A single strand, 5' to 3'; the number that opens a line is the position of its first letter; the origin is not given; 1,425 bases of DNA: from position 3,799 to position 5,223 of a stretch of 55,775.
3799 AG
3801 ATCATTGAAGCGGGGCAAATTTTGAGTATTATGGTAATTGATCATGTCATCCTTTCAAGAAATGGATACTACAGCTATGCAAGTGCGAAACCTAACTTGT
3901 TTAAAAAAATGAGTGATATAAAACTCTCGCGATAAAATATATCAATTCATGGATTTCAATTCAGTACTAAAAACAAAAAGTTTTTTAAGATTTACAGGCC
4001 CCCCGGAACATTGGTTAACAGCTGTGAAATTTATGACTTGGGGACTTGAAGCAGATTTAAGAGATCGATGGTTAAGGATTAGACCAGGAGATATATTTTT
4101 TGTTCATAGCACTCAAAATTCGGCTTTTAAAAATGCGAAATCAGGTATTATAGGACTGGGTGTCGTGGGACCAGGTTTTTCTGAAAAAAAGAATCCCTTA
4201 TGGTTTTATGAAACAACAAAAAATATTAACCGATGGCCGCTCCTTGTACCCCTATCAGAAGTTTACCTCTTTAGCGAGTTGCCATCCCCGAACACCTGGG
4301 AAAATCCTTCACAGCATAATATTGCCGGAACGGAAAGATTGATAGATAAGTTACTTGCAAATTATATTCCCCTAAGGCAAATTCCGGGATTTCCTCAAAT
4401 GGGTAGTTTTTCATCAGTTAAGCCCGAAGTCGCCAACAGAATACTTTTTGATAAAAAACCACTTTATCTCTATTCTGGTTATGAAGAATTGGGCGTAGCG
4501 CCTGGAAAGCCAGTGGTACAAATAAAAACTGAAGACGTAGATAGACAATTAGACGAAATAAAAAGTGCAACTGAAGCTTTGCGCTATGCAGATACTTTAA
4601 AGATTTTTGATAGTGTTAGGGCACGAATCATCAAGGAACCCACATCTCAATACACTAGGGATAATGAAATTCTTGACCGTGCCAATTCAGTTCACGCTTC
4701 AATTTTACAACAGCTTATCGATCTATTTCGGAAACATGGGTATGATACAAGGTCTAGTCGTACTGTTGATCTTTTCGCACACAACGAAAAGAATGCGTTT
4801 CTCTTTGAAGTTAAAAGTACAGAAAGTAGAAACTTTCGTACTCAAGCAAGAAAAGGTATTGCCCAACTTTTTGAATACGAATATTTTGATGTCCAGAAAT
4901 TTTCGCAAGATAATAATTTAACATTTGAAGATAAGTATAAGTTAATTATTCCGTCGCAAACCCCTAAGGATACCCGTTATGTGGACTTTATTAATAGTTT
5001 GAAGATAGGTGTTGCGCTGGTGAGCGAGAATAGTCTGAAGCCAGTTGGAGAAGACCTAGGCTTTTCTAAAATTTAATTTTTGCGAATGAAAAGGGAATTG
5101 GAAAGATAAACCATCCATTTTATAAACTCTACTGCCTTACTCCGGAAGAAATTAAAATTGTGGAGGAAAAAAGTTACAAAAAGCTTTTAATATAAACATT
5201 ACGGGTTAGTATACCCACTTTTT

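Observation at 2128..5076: Tightly coupled SRA-like-HNH / MazG-like / RadC-JAB / EVE-PD-(D/E)xK block: candidate multi-pronged defence against modified-base phage DNA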

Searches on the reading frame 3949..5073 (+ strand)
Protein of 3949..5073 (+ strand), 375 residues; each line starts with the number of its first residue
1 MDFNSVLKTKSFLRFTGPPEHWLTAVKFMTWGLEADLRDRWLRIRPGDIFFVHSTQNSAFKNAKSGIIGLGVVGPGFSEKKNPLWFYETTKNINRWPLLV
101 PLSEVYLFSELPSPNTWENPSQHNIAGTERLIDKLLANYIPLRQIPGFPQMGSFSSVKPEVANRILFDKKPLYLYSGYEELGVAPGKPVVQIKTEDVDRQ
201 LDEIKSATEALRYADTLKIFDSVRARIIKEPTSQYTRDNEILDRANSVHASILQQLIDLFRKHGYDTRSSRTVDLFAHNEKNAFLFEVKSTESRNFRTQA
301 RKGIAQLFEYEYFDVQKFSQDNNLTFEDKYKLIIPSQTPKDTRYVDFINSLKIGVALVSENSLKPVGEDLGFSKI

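Call 3: search_protein_families(library=pfam, proteins=[window:3949-5073:+], max_evalue=0.1)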
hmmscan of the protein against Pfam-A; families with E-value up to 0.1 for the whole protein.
window:3949-5073:+ (375 aa): 1 family
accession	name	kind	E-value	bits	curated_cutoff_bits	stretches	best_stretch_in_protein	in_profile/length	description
PF08011.17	PDDEXK_9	-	0.09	13.2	25.5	0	274-320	34-85/105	PD-(D/E)XK nuclease superfamily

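Call 4: search_protein_families(library=ncbifam, proteins=[window:3949-5073:+], max_evalue=0.1)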
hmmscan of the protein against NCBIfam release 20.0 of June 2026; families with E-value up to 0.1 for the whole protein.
window:3949-5073:+ (375 aa): 1 family
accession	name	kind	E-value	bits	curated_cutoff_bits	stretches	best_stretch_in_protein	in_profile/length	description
NF002008.0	PRK00809.1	subfamily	0.025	14.2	139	1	22-109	13-100/146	hypothetical protein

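Call 5: search_protein_families(library=padloc, proteins=[window:3949-5073:+], max_evalue=0.1)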
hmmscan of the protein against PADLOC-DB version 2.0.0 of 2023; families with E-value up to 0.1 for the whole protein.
window:3949-5073:+ (375 aa): 0 families

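Call 10: find_homologous_proteins(query=window:3949-5073:+)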
Query window:3949-5073:+ (375 aa): 397 proteins with E <= 0.001 among 3462 candidates; the best 120 are listed.
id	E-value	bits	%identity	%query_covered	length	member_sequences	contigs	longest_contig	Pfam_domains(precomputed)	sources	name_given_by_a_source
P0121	2.0e-251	851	100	100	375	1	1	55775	-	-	-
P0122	3.1e-207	706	81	100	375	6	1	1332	-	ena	-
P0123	3.3e-203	693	78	100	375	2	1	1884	-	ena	-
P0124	1.3e-202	691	79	100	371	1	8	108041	-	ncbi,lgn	-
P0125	1.1e-200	684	79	100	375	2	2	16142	-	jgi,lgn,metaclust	jgi:hypothetical protein|metaclust:\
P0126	3.6e-198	676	78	100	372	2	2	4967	-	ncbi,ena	-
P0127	3.0e-197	673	77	100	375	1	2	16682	-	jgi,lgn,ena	-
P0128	8.2e-196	668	77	100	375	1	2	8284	-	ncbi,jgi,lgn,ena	-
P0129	6.8e-195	665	76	99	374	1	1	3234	-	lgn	-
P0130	8.6e-195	665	77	100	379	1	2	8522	-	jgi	jgi:hypothetical protein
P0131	2.0e-194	664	78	100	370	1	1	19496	-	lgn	-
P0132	1.7e-193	661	76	100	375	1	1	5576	-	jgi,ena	-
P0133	2.0e-193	660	77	100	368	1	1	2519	-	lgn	-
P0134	2.6e-193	660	76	100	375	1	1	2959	-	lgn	-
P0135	2.9e-193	660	76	100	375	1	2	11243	-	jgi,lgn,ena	jgi:hypothetical protein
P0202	3.4e-142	492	59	100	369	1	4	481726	-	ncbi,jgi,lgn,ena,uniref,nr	ncbi:hypothetical protein COU18_00720 [Candidatus Kaiserbacteria bacterium CG10_big_fil_rev_8_21_14_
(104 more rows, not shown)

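Call 15: search_solved_structures(query=A2, max_evalue=1, show_alignments=3)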
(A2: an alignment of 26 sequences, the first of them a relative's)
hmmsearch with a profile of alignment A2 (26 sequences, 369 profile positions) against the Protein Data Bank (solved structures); distinct sequences matched with E-value up to 1: 3.
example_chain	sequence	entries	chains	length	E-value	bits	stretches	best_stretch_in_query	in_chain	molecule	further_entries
2p5d_A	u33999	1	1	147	0.2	13.9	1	21-111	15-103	UPF0310 protein MJECL36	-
1gef_A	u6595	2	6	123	0.2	13.9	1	248-290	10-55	HOLLIDAY JUNCTION RESOLVASE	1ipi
3b8p_A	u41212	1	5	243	0.26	13.5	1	158-215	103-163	Chain length determinant protein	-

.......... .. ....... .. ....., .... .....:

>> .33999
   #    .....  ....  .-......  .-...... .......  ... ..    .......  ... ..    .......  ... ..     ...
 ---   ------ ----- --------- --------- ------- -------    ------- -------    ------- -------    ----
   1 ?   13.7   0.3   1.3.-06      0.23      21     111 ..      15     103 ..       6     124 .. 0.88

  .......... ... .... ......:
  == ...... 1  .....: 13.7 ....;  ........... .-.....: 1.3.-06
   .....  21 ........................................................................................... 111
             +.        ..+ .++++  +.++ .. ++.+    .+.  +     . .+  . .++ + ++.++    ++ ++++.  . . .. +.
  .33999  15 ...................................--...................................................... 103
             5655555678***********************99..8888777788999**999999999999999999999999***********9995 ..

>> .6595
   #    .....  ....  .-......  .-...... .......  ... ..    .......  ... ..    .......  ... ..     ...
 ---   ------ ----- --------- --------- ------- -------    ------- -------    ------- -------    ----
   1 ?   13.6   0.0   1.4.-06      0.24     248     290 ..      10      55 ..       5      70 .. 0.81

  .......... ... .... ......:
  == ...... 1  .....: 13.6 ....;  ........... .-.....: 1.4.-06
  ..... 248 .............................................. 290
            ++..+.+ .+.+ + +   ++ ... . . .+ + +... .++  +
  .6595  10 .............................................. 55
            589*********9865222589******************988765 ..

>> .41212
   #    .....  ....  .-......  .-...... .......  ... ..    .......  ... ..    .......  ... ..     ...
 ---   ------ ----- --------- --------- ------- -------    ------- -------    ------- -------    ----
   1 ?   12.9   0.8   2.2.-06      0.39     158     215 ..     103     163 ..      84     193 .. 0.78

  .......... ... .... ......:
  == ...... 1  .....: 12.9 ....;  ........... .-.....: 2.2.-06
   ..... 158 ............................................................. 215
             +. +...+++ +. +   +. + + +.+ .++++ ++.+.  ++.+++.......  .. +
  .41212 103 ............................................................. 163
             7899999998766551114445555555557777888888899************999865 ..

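Call 22: find_encoding_contigs(protein=P0124, flank=6000, max_places=3)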
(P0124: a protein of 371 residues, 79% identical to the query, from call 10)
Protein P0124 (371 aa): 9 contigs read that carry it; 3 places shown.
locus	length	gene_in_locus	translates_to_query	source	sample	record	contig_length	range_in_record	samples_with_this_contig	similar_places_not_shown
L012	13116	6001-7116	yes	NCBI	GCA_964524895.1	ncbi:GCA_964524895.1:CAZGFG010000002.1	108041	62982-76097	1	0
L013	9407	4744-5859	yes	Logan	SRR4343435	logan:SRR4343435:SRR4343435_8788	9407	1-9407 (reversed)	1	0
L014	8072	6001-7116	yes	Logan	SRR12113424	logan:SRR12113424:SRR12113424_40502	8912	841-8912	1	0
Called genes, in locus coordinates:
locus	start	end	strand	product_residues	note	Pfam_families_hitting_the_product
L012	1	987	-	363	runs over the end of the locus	-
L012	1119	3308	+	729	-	PF00535:Glycos_transf_2, PF10111:Glyco_tranf_2_2, PF13641:Glyco_tranf_2_3, PF13231:PMT_2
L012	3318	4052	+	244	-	PF00535:Glycos_transf_2, PF10111:Glyco_tranf_2_2 (weak)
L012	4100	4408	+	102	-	-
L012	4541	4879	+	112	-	PF00196:GerE (weak)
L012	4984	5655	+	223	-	PF20582:UPF0758_N, PF04002:RadC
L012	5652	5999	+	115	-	PF12643:MazG-like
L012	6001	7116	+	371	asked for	-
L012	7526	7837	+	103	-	-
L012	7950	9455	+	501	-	PF13231:PMT_2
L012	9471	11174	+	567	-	-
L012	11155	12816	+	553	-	PF10131:PTPS_related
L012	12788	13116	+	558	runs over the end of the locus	-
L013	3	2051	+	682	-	?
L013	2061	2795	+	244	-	PF00535:Glycos_transf_2, PF10111:Glyco_tranf_2_2 (weak)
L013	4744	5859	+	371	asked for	-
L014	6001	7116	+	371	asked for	-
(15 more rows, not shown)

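Call 23: find_encoding_contigs(protein=P0202, flank=6000, max_places=2)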
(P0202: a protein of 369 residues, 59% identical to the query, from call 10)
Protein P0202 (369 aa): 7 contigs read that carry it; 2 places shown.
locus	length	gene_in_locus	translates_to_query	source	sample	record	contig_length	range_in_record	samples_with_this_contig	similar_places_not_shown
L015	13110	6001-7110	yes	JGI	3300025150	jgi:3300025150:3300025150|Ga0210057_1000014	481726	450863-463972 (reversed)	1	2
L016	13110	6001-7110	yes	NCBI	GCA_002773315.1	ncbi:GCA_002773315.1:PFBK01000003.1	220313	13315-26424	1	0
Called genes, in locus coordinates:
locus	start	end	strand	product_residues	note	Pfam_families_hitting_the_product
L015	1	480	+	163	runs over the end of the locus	-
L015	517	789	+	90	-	PF11950:DUF3467 (weak)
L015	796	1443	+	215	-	-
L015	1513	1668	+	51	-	-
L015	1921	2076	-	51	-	-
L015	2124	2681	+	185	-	-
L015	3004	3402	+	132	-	PF12840:HTH_20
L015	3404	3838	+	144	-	PF10604:Polyketide_cyc2 (weak), PF08327:AHSA1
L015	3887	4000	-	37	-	-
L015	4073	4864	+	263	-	-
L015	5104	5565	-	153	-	-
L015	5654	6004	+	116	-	PF03819:MazG (weak), PF12643:MazG-like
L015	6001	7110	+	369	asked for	-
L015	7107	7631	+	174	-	-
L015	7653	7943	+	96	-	PF07883:Cupin_2, PF02311:AraC_binding (weak)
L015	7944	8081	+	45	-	-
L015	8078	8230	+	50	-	-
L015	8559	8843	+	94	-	-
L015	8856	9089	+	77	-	PF07927:HicA_toxin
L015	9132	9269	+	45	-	-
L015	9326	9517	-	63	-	-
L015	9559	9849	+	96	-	-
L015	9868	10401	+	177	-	PF01863:YgjP-like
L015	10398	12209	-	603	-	-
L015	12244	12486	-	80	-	-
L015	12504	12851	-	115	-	PF09685:MamF_MmsF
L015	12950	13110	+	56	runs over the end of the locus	-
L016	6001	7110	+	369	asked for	-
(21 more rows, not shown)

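Call 25: predict_structure(alignment_id=A2)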
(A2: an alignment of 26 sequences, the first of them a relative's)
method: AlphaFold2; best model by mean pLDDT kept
length: 375 residues; sequences in the alignment: 26
mean_pLDDT: 68.3   pTM: 0.45
mean pLDDT of the five models: 68.3, 53.8, 48.8, 47.1, 41.0
residues with pLDDT >= 90: 47; 70-90: 136; 50-70: 120; < 50: 72
segments of 3 or more residues with pLDDT < 50: 1-6, 30-32, 151-154, 177-218, 223-239
pLDDT, mean of each block of 10 residues (from residue 1): 49 69 57 60 69 76 80 67 66 67 72 65 79 81 68 57 66 54 33 28 39 48 45 34 66 88 85 80 89 76 78 79 89 92 92 91 92 83
secondary structure, 60 per line:
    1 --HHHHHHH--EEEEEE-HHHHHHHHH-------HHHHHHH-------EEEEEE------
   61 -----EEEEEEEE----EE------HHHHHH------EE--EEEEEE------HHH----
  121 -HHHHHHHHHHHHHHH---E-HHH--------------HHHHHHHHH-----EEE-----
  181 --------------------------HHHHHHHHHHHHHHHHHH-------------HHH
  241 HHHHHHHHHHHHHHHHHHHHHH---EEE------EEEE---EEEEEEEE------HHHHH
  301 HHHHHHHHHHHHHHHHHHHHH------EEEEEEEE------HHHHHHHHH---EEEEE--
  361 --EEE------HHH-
elements in order: H3-9 E12-17 H19-27 H35-41 E49-54 E66-73 H86-91 E102-107 H122-136 H159-167 E173-175 H207-224 H238-262 E266-268 E275-278 E282-289 H296-321 E328-335 H342-350 E354-358 E363-365

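Call 28: fold_search(model_id=the predicted structure, library=pdb)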
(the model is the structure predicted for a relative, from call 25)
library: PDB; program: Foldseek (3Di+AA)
matches with E <= 10: 159; with E <= 0.001: 3
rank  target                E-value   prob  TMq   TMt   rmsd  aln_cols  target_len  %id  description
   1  1wmm                  7.1e-05  1.00  0.27  0.67  10.6       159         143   12  Crystal structure of PH1033 from Pyrococcus horikoshii Ot3 (released 2005-08-23)
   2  2hd9                  8.4e-05  1.00  0.27  0.66  10.6       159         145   12  Crystal structure of PH1033 from Pyrococcus horikoshii OT3 (released 2006-12-20)
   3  2p5d                  1.4e-04  1.00  0.27  0.64   6.5       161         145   16  Crystal structure of MJECL36 from Methanocaldococcus jannaschii DSM 2661 (released 2007-09-18)
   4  2inb                  5.9e-03  0.99  0.22  0.52   4.8       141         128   11  Crystal structure of an XisH family protein (ZP_00107633.1) from Nostoc punctiforme PCC 73102 at 1.60 A resolution (released 2006-10-24)
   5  6yex_A                7.9e-03  0.94  0.25  0.29  16.9       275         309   13  VcaM4I restriction endonuclease in the absence of DNA (released 2020-12-16)
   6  2okf_A                9.4e-03  1.00  0.22  0.53   3.9       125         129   14  CRYSTAL STRUCTURE OF A FDXN ELEMENT EXCISION CONTROLLING FACTOR PROTEIN (AVA_3312) FROM ANABAENA VARIABILIS AT 1.60 A  (released 2007-01-30)
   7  7vsr_M                1.2e-02  0.57  0.16  0.19  14.3       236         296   10  Structure of McrBC (stalkless mutant) (released 2023-02-15)
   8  9dou_A                1.6e-02  0.63  0.21  0.10  19.5       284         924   11  Taeniopygia guttata R2 retrotransposon (R2Tg) initiating target-primed reverse transcription (released 2025-05-21)
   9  6hz4_M                2.1e-02  0.25  0.17  0.18  16.5       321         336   10  Structure of McrBC without DNA binding domains (one half of the full complex) (released 2019-07-24)
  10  4tkd_A                3.2e-02  0.95  0.15  0.40   5.7       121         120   13  Sulfolobus solfataricus HJC mutants (released 2015-08-12)
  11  6qnz_B                3.6e-02  0.87  0.22  0.15  13.4       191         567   11  Crystal structure of the site-specific DNA nickase N.BspD6I E418A Mutant (released 2020-03-04)
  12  7l4y_B                3.9e-02  0.85  0.23  0.44   9.4       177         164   10  YTH Domain of Human YTHDC1 with dsDNA Comprising Single N6mA joined by Two Six-bp DNA Duplexes in P212121 Crystal (released 2021-11-03)
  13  4tkd_D                4.1e-02  0.94  0.15  0.39   6.3       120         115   12  Sulfolobus solfataricus HJC mutants (released 2015-08-12)
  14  8q4v_B                4.1e-02  0.90  0.24  0.47   8.6       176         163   10  Crystal structure of YTHDC1 in complex with Compound 37 (ZA_356) (released 2023-12-06)
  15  2ph7_B                4.1e-02  0.89  0.21  0.33   7.1       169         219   10  Crystal structure of AF2093 from Archaeoglobus fulgidus (released 2007-05-08)
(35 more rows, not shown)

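Call 30: find_related_loci(query=A2, collection=genome_contigs, flank=6000)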
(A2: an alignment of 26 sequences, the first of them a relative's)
Query A2 (375 aa) in genome_contigs; peptide patterns used: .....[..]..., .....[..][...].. (x = any residue, [..] = any of these).
86 stretches matched a pattern; 38 encode a relative of the query (tblastn E <= 1e-3); 38 distinct loci.
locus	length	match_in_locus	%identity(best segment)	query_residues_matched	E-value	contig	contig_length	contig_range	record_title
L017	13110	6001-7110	79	1-374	0e+0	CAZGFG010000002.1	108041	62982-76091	MAG TPA_asm: uncultured Gammaproteobacteria bacterium isolate binchicken_co125_1135 genome assembly, contig: NODE_384_le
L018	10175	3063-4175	77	1-373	0e+0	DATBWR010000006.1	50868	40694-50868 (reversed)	MAG TPA_asm: Candidatus Nanoarchaeia archaeon isolate SMAG_U7546 k141_334241, whole genome shotgun sequence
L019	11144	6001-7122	68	1-375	3e-175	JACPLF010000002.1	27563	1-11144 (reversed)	MAG: Candidatus Levyibacteriota bacterium isolate NC_groundwater_514_Ag_S-0.1um_37_12 S35_SO-1_scaffold_121851, whole ge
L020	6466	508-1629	68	1-374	3e-173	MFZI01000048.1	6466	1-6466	MAG: Candidatus Roizmanbacteria bacterium RIFCSPHIGHO2_01_FULL_39_8 rifcsphigho2_01_scaffold_35940, whole genome shotgun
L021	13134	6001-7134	69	1-375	9e-172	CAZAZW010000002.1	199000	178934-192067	MAG TPA_asm: uncultured Gammaproteobacteria bacterium isolate SRP090828_co2_161 genome assembly, contig: NODE_16_length_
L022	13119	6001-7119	63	1-375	1e-155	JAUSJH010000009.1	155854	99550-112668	MAG: bacterium isolate E14_metabat.bin.296 E14_k141_1236267, whole genome shotgun sequence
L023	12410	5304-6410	61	1-375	1e-153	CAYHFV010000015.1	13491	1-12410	MAG TPA_asm: uncultured Candidatus Saccharibacteria bacterium isolate ERP119705_co12_143 genome assembly, contig: NODE_5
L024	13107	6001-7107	59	1-375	1e-148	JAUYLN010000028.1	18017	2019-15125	MAG: bacterium isolate C24_metabat.bin.36 C24_k141_77225, whole genome shotgun sequence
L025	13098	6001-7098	59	2-375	8e-148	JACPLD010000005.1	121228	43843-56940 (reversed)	MAG: Candidatus Kaiserbacteria bacterium isolate NC_groundwater_512_Ag_S-0.1um_55_27 S35_SO-1_scaffold_237658, whole gen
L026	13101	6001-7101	56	1-375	9e-146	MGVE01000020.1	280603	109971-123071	MAG: Elusimicrobia bacterium RIFOXYA2_FULL_47_53 rifoxya2_full_scaffold_71, whole genome shotgun sequence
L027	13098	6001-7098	57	1-374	9e-146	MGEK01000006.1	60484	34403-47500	MAG: Candidatus Uhrbacteria bacterium RIFCSPLOWO2_01_FULL_47_25 rifcsplowo2_01_scaffold_1309, whole genome shotgun seque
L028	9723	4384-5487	57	1-375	6e-146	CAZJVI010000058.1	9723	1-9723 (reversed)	MAG TPA_asm: uncultured Gammaproteobacteria bacterium isolate binchicken_co50_326 genome assembly, contig: NODE_8935_len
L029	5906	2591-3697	57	1-375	1e-146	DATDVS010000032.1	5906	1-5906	MAG TPA_asm: Candidatus Paceibacterota bacterium isolate SMAG_U8090 k141_163122, whole genome shotgun sequence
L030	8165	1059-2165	57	1-375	8e-146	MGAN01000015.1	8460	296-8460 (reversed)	MAG: Candidatus Roizmanbacteria bacterium RIFCSPLOWO2_01_FULL_40_13 rifcsplowo2_01_scaffold_57827, whole genome shotgun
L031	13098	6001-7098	58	2-375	3e-145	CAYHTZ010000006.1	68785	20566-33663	MAG TPA_asm: uncultured Candidatus Saccharibacteria bacterium isolate ERP119705_co17_339 genome assembly, contig: NODE_3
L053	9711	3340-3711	37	14-136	5e-17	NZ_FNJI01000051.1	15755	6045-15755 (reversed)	Desulforhopalus singaporensis strain DSM 12130, whole genome shotgun sequence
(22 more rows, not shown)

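Call 49: search_protein_families(library=padloc, proteins=[L015:7107-7628:+], max_evalue=0.01)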
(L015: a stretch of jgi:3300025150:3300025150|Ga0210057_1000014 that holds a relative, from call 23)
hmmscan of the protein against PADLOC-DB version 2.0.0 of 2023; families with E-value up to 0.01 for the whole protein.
L015:7107-7628:+ (174 aa): 0 families

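Call 50: search_protein_families(library=pfam, proteins=[L015:7107-7628:+], max_evalue=0.01)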
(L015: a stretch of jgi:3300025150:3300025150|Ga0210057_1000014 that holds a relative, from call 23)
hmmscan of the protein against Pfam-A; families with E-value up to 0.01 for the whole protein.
L015:7107-7628:+ (174 aa): 0 families

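Call 61: search_protein_representatives(protein=window:3949-5073:+)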
Query: 375 residues. Proteins with E-value up to 0.001 (for the whole library): 363; up to 1e-10: 78; up to 1e-30: 23. The best 150 are listed.
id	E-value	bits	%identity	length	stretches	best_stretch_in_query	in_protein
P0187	7.9e-148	508.7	63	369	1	5-375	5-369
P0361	3.5e-83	296.0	61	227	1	140-374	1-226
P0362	4.3e-82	292.4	45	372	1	5-368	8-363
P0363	5.4e-81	288.8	42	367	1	9-374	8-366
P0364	1.9e-79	283.7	43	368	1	6-374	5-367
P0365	1.4e-78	280.8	43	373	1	7-367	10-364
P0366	5.4e-65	236.1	38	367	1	1-371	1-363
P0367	2.1e-60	221.0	36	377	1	4-373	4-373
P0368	3.5e-58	213.7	38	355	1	5-352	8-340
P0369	4.1e-58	213.5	34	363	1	1-371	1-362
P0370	6.9e-58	212.8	35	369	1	1-374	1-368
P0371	1.8e-56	208.1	51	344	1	196-375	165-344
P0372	2.9e-54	200.9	37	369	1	1-361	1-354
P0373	9.3e-47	176.2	69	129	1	4-113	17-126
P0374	5.5e-46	173.6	42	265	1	2-267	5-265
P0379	2.8e-33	131.8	32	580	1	9-360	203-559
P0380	6.3e-33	130.6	33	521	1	6-324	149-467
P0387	3.3e-23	98.7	31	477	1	9-353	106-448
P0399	4.6e-20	88.3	31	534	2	3-111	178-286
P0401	5.0e-19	84.9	35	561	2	9-106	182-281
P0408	3.1e-17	79.0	39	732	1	13-158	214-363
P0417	4.4e-15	71.9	34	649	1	14-161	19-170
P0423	8.0e-14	67.8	44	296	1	6-105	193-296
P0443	3.6e-10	55.8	32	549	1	84-318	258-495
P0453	2.7e-09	52.9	32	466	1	14-121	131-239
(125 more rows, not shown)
